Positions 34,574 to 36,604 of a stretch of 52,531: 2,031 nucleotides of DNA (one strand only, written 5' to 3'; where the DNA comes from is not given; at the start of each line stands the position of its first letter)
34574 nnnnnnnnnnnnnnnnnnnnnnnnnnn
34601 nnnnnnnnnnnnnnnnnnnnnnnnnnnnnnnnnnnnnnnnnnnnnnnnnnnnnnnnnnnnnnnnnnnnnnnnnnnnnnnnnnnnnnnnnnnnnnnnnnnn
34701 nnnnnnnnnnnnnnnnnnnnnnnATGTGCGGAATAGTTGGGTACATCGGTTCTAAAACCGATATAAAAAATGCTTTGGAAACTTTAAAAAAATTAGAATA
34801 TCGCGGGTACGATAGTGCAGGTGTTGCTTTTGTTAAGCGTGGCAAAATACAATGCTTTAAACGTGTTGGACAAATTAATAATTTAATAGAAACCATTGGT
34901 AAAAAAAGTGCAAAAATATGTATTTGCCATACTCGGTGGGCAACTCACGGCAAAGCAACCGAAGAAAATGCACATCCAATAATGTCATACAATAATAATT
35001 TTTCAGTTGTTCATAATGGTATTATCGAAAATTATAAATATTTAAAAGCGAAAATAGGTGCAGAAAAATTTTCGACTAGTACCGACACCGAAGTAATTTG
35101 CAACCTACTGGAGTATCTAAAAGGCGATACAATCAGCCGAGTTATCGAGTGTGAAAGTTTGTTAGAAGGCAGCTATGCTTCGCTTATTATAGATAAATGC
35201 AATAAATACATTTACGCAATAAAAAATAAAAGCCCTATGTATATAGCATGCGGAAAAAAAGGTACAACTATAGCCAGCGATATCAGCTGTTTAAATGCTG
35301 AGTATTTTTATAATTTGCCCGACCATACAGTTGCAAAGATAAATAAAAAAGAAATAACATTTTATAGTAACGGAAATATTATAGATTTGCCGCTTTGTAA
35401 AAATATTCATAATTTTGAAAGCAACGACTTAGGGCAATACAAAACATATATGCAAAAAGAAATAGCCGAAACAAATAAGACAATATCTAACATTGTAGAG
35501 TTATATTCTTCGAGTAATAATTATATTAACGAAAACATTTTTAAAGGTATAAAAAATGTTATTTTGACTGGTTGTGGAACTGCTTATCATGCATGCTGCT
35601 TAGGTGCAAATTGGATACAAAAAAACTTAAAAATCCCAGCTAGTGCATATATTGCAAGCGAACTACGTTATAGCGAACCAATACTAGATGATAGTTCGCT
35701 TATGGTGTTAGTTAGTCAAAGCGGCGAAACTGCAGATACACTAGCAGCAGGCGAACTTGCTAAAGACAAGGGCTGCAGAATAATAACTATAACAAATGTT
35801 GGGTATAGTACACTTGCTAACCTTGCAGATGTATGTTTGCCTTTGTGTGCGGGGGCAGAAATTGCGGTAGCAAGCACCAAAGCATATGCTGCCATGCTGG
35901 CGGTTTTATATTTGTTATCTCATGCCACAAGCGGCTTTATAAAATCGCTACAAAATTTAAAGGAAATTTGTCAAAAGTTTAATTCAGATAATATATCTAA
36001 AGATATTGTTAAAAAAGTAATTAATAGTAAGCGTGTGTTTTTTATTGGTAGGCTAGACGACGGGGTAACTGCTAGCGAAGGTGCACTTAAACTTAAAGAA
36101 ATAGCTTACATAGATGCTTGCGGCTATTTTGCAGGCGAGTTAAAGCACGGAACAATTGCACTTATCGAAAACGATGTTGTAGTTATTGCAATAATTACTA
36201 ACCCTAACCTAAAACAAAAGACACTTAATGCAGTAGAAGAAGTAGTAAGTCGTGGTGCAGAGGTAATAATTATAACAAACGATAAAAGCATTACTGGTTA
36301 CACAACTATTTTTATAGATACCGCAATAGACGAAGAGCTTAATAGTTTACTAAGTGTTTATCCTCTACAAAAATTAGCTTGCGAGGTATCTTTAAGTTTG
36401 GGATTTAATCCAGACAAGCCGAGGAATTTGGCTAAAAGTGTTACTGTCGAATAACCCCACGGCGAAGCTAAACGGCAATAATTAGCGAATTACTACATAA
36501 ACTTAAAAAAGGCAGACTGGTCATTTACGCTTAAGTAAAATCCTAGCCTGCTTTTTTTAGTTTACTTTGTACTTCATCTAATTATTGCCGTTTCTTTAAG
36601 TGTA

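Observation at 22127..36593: The repeat family is dispersed and its left end sits on or just after stop codons of + strand genes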

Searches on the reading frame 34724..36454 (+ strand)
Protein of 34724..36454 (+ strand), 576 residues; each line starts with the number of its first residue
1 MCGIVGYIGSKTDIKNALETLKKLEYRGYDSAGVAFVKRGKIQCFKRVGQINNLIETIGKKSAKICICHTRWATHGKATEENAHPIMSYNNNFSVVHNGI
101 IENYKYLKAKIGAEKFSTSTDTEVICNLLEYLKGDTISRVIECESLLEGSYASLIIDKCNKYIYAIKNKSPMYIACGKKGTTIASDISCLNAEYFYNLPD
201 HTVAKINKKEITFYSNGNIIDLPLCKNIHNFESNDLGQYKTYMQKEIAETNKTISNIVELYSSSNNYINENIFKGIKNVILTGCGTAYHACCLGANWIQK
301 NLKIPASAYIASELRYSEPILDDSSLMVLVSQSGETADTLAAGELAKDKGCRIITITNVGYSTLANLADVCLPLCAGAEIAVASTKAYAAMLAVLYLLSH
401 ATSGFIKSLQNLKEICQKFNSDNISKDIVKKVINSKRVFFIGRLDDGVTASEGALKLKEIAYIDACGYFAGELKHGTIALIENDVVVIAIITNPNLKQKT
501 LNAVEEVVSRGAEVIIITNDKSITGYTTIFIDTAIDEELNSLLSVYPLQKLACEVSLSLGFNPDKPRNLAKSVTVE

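Call 12: search_protein_families(library=pfam, proteins=[window:34724-36454:+])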
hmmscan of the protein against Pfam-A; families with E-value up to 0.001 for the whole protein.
window:34724-36454:+ (576 aa): 4 families
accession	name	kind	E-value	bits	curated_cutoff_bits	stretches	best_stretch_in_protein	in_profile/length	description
PF01380.27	SIS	-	1.5e-45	154.6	25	2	276-400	5-130/131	SIS domain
PF13522.11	GATase_6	-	4.5e-16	59.5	27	1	62-184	9-128/130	Glutamine amidotransferase domain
PF13537.11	GATase_7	-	4.1e-15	56.3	25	1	73-191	5-122/123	Glutamine amidotransferase domain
PF13230.11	GATase_4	-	3.1e-07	30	23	1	51-135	60-144/272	Glutamine amidotransferases class-II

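Call 37: find_homologous_proteins(query=window:34724-36454:+, max_evalue=1e-100)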
Query window:34724-36454:+ (576 aa): 4044 proteins with E <= 1e-100 among 8000 candidates; the best 120 are listed.
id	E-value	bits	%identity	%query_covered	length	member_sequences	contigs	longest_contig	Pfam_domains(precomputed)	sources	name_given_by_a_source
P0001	0.0e+0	1270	100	100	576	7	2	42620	PF13230.12,PF01380.28,PF13522.12,PF13537.12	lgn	-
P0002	3.5e-229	780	63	100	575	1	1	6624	PF13230.12,PF01380.28,PF13522.12,PF13537.12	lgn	-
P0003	5.2e-200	684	57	100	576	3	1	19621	PF13230.12,PF01380.28,PF13522.12,PF13537.12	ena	-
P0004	6.2e-198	677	57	100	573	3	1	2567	PF12481.14,PF13230.12,PF01380.28,PF13580.12,PF13522.12,PF13537.12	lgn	-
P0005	2.9e-195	668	56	100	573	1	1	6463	PF13230.12,PF01380.28,PF13522.12,PF13537.12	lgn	-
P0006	2.3e-194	665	56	100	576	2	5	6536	PF13230.12,PF01380.28,PF13522.12,PF13537.12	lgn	-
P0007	5.7e-194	664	55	100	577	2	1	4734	PF13230.12,PF01380.28,PF13522.12,PF13537.12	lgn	-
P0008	1.0e-193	663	55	100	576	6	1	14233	PF13230.12,PF01380.28,PF13522.12,PF13537.12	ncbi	-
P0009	2.8e-190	652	53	100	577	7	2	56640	PF13230.12,PF01380.28,PF13522.12,PF13537.12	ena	-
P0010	4.2e-190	651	55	100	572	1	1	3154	PF13230.12,PF01380.28,PF13522.12,PF13537.12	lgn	-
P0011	1.1e-189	650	55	100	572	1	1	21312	PF13230.12,PF01380.28,PF13522.12,PF13537.12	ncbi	-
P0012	1.2e-188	646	54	100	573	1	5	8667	PF01380.28,PF13522.12,PF13537.12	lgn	-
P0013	1.1e-187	643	54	100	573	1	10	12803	PF13230.12,PF01380.28,PF13522.12,PF13537.12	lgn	-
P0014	6.0e-185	634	54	100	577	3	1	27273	PF01380.28,PF13580.12,PF13522.12,PF13537.12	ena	-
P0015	7.0e-177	607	52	100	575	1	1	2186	PF01380.28,PF13522.12,PF13537.12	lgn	-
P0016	5.8e-171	588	51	100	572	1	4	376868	PF01380.28,PF13580.12,PF13522.12,PF13537.12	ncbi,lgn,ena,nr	ncbi:MAG: glutamine--fructose-6-phosphate transaminase (isomerizing) [Clostridia bacterium]|nr:gluta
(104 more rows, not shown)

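Call 38: find_encoding_contigs(protein=P0001, flank=10000, max_places=10)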
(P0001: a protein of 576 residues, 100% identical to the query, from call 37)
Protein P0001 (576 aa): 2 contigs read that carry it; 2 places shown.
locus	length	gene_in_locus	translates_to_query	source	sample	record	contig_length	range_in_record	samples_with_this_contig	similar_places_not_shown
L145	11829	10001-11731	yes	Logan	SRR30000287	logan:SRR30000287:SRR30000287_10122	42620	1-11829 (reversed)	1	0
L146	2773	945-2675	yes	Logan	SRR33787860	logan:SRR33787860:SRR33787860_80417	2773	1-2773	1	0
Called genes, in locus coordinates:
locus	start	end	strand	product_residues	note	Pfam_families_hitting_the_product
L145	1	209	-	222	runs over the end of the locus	PF13560:HTH_31, PF01381:HTH_3, PF12844:HTH_19, PF13443:HTH_26 (weak)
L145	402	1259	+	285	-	PF02645:DegV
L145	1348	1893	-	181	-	PF13238:AAA_18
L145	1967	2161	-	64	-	-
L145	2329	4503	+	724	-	PF03477:ATP-cone, PF13597:NRDD, PF01228:Gly_radical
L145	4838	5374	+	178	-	PF13353:Fer4_12, PF04055:Radical_SAM (weak)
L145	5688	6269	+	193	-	-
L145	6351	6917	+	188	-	-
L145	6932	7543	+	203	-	-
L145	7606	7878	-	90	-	PF00216:Bac_DNA_binding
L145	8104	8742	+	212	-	PF24894:Hexapep_GlmU (faint), PF25087:GMPPB_C (weak), PF00132:Hexapep (weak), PF25084:LbH_EIF2B, PF00132:Hexapep, PF25087:GMPPB_C, PF00132:Hexapep (weak), PF14602:Hexapep_2 (weak)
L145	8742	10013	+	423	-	PF02878:PGM_PMM_I, PF02879:PGM_PMM_II, PF02880:PGM_PMM_III, PF00408:PGM_PMM_IV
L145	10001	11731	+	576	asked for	PF13230:GATase_4 (weak), PF13522:GATase_6, PF13537:GATase_7, PF01380:SIS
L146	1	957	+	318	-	?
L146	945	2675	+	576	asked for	PF13230:GATase_4 (weak), PF13522:GATase_6, PF13537:GATase_7, PF01380:SIS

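Call 39: find_encoding_contigs(protein=P0002, flank=10000, max_places=5)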
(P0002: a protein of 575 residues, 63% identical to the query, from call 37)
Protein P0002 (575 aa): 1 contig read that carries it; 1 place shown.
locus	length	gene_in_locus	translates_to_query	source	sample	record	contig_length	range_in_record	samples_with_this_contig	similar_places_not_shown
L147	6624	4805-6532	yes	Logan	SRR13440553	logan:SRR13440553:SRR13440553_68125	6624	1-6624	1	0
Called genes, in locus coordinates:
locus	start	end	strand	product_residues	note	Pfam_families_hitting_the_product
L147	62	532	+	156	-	PF18931:DUF5680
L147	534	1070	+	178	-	PF13353:Fer4_12, PF04055:Radical_SAM (weak)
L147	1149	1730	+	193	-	-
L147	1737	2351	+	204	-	-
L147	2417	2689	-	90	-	PF00216:Bac_DNA_binding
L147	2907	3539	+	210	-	PF25084:LbH_EIF2B, PF25087:GMPPB_C, PF00132:Hexapep (weak), PF24894:Hexapep_GlmU (faint), PF00132:Hexapep, PF25087:GMPPB_C, PF00132:Hexapep (weak)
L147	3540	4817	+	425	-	PF02878:PGM_PMM_I, PF02879:PGM_PMM_II, PF02880:PGM_PMM_III, PF00408:PGM_PMM_IV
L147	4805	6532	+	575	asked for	PF13230:GATase_4 (weak), PF13522:GATase_6, PF13537:GATase_7, PF01380:SIS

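Call 46: find_encoding_contigs(protein=P0003, flank=10000, max_places=3)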
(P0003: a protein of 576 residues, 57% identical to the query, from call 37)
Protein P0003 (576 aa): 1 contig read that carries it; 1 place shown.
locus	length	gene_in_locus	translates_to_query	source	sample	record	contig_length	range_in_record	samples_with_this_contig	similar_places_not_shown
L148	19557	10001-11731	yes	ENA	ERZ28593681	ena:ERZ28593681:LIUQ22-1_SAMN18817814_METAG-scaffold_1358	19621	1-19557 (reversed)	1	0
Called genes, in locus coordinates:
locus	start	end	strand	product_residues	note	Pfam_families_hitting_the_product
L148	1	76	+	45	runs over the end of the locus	?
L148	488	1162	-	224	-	PF13560:HTH_31, PF01381:HTH_3, PF12844:HTH_19, PF13443:HTH_26 (weak)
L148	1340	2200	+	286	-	PF02645:DegV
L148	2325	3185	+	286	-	-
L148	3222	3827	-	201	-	PF12844:HTH_19, PF13560:HTH_31 (weak), PF01381:HTH_3, PF13443:HTH_26 (weak)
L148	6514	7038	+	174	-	PF13353:Fer4_12, PF04055:Radical_SAM (weak)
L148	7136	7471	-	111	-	-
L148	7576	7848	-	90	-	PF00216:Bac_DNA_binding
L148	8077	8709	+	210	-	PF25087:GMPPB_C (weak), PF00132:Hexapep (weak), PF24894:Hexapep_GlmU (weak), PF25084:LbH_EIF2B, PF00132:Hexapep, PF25087:GMPPB_C, PF00132:Hexapep (weak), PF14602:Hexapep_2 (weak)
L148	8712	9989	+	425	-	PF02878:PGM_PMM_I, PF02879:PGM_PMM_II, PF02880:PGM_PMM_III, PF00408:PGM_PMM_IV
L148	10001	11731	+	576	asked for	PF13230:GATase_4, PF13522:GATase_6, PF13537:GATase_7, PF01380:SIS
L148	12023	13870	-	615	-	PF01134:GIDA, PF07992:Pyr_redox_2 (weak), PF21680:GIDA_C_1st, PF13932:SAM_GIDA_C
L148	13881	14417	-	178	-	PF13302:Acetyltransf_3 (weak), PF00583:Acetyltransf_1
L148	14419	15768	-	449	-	PF00350:Dynamin_N (faint), PF10396:TrmE_N, PF12631:MnmE_helical, PF00009:GTP_EFTU (faint), PF01926:MMR_HSR1, PF02421:FeoB_N, PF04548:AIG1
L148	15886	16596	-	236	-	PF14804:Jag_N, PF13083:KH_KhpA-B, PF01424:R3H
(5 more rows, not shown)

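Call 47: find_encoding_contigs(protein=P0009, flank=10000, max_places=3)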
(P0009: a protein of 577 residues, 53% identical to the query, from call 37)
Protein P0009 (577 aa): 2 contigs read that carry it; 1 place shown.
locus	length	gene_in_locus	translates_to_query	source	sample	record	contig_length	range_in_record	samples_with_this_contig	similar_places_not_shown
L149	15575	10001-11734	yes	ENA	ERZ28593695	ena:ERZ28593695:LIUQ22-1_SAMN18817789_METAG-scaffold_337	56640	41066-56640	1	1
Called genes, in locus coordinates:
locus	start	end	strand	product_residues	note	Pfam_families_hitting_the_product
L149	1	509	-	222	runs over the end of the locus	PF13560:HTH_31 (weak), PF01381:HTH_3, PF12844:HTH_19, PF13443:HTH_26 (weak)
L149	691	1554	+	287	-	PF02645:DegV, PF13684:FakA-like_C (weak)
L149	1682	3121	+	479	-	PF14808:TMEM164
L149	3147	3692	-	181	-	PF13238:AAA_18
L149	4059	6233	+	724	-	PF03477:ATP-cone, PF13597:NRDD, PF01228:Gly_radical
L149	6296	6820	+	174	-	PF13353:Fer4_12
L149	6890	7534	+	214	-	PF00583:Acetyltransf_1 (faint)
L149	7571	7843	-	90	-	PF00216:Bac_DNA_binding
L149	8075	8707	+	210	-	PF25087:GMPPB_C, PF00132:Hexapep (weak), PF24894:Hexapep_GlmU (weak), PF25084:LbH_EIF2B (weak), PF00132:Hexapep (weak), PF25087:GMPPB_C (weak), PF00132:Hexapep (weak), PF14602:Hexapep_2 (weak)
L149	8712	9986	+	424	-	PF02878:PGM_PMM_I, PF02879:PGM_PMM_II, PF02880:PGM_PMM_III, PF00408:PGM_PMM_IV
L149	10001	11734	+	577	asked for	PF13230:GATase_4 (weak), PF13522:GATase_6, PF13537:GATase_7, PF01380:SIS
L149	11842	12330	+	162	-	-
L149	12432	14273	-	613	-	PF01134:GIDA, PF07992:Pyr_redox_2 (weak), PF21680:GIDA_C_1st, PF13932:SAM_GIDA_C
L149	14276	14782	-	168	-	PF00583:Acetyltransf_1 (weak)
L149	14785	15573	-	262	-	?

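Call 48: find_encoding_contigs(protein=P0016, flank=10000, max_places=3)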
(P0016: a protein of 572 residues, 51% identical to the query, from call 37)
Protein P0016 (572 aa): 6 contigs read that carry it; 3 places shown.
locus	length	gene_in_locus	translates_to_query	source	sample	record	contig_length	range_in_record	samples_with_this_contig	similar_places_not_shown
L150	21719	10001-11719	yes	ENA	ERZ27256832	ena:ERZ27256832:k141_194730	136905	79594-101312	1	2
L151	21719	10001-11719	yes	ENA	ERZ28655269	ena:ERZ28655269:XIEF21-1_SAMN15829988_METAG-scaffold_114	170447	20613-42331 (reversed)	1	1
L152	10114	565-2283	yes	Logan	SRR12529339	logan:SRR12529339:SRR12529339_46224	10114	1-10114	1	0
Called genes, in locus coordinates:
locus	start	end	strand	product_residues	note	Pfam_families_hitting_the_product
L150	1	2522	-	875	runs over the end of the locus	PF00690:Cation_ATPase_N, PF00122:E1-E2_ATPase, PF00702:Hydrolase, PF13246:Cation_ATPase, PF08282:Hydrolase_3 (weak), PF00689:Cation_ATPase_C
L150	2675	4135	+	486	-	PF01336:tRNA_anti-codon, PF00152:tRNA-synt_2, PF01409:tRNA-synt_2d (faint)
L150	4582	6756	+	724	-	PF03477:ATP-cone, PF13597:NRDD, PF01228:Gly_radical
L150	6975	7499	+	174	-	PF13353:Fer4_12, PF04055:Radical_SAM (weak)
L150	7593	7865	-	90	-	PF00216:Bac_DNA_binding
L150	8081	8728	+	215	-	PF24894:Hexapep_GlmU (faint), PF25087:GMPPB_C (weak), PF25084:LbH_EIF2B, PF00132:Hexapep, PF25087:GMPPB_C, PF00132:Hexapep, PF14602:Hexapep_2 (weak)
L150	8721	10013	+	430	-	PF02878:PGM_PMM_I, PF02879:PGM_PMM_II, PF02880:PGM_PMM_III, PF00408:PGM_PMM_IV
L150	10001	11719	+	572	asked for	PF13522:GATase_6, PF13537:GATase_7, PF01380:SIS, PF13580:SIS_2 (weak), PF01380:SIS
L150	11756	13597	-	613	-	PF01134:GIDA, PF07992:Pyr_redox_2 (weak), PF21680:GIDA_C_1st, PF13932:SAM_GIDA_C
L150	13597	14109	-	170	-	-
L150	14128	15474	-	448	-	PF10396:TrmE_N, PF12631:MnmE_helical, PF00350:Dynamin_N (faint), PF01926:MMR_HSR1, PF02421:FeoB_N, PF04548:AIG1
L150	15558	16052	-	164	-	-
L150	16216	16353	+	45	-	PF00468:Ribosomal_L34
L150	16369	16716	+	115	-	PF00825:Ribonuclease_P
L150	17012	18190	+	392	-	PF02096:60KD_IMP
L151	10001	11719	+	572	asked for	PF13522:GATase_6, PF13537:GATase_7, PF01380:SIS, PF13580:SIS_2 (weak), PF01380:SIS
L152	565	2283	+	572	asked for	PF13522:GATase_6, PF13537:GATase_7, PF01380:SIS, PF13580:SIS_2 (weak), PF01380:SIS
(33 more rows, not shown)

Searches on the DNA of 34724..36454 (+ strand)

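Call 40: search_with_rna_model(model_id=R1, sources=[L145, L146, L147], max_evalue=10, filters=off)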
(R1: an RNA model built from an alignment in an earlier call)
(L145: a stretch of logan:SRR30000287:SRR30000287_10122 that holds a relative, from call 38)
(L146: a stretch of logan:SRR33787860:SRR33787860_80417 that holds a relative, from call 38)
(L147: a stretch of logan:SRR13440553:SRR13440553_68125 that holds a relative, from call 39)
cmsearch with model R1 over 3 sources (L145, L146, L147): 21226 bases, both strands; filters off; matches with E-value up to 10: 26.
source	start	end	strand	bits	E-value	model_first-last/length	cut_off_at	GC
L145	4501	4626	+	53.3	1.9e-12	1-120/120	no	0.44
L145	11797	11820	+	26.2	5.9e-05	50-73/120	no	0.33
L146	2741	2764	+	26.2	5.9e-05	50-73/120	no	0.33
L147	6564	6621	+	22.8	0.00052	33-91/120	no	0.36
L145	4637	4748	+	14.9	0.083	1-120/120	no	0.46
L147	5456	5530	-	11.4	0.77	1-120/120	no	0.33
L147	4641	4766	-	10.9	1.1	1-120/120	no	0.35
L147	2861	2915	-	10.6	1.3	1-120/120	no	0.2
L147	3840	3928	-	9.2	3.2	1-120/120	no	0.3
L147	1861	1926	-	8.9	3.7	1-120/120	no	0.33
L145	5737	5798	-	8.9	3.9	1-120/120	no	0.24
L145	29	63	+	8.4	5.1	1-120/120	no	0.17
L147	1056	1115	+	8.1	6.2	1-120/120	no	0.27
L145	11463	11556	-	8.1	6.2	1-120/120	no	0.32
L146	2407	2500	-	8.1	6.2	1-120/120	no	0.32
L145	10670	10735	-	8.1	6.3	1-120/120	no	0.26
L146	1614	1679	-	8.1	6.3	1-120/120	no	0.26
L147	1441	1558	+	7.7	8.3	1-120/120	no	0.32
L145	1534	1578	+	7.6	8.5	1-120/120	no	0.2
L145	2926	2969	-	7.6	8.5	1-120/120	no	0.32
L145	4139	4211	-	7.6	8.9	1-120/120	no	0.4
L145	8899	8914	-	7.5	9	54-69/120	no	0.38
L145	3866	3881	-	7.5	9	54-69/120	no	0.31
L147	2885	2935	+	7.5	9.1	1-120/120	no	0.2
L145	4767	4814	-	7.5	9.2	1-120/120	no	0.35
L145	3162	3206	-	7.4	9.7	1-120/120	no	0.38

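Call 49: search_with_rna_model(model_id=R1, sources=[L148, L149, L150, L151, L152], max_evalue=1, filters=off)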
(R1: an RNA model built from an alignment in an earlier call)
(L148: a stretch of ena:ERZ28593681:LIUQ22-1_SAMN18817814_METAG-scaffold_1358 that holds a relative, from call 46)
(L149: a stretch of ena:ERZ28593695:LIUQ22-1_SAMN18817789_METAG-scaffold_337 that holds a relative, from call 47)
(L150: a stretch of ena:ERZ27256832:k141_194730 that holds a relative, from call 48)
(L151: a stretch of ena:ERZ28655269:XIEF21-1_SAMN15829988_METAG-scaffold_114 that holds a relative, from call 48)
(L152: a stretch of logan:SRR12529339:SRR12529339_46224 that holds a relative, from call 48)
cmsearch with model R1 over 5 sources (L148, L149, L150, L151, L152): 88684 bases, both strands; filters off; matches with E-value up to 1: 4.
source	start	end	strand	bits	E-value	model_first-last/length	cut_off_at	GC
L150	6753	6874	+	23.4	0.0015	1-120/120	no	0.36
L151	6753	6874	+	23.4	0.0015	1-120/120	no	0.36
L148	2390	2460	-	14.7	0.39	1-120/120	no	0.31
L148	3518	3614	+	14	0.61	1-120/120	no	0.33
